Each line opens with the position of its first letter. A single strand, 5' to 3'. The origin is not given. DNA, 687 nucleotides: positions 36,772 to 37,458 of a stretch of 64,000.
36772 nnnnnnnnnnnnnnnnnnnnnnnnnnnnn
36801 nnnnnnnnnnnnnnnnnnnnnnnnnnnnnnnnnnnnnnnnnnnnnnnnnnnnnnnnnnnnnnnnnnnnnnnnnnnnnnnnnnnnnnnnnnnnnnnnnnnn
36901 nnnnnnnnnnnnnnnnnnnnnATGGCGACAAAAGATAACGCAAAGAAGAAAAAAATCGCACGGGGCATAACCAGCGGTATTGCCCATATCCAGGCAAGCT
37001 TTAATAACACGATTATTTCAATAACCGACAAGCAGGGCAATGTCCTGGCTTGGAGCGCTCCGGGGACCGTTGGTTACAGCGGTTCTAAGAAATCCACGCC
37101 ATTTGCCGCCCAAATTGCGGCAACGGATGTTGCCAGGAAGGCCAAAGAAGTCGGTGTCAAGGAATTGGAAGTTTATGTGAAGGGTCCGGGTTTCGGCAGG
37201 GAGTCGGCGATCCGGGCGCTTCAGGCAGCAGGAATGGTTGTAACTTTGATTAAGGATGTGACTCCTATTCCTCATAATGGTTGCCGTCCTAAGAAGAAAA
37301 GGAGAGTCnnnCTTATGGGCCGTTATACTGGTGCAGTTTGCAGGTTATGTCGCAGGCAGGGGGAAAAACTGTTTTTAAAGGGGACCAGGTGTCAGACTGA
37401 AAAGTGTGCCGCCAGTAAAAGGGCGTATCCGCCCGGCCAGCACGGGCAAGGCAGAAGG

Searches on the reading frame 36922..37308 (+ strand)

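Call 86: search_protein_families(library=pfam, proteins=[window:36922-37308:+], max_evalue=0.00001)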
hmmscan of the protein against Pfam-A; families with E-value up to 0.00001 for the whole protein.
window:36922-37308:+ (129 aa): 1 family
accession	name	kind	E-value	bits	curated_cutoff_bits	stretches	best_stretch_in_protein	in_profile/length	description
PF00411.24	Ribosomal_S11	-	2.1e-48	163.7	25.1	1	19-128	1-110/110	Ribosomal protein S11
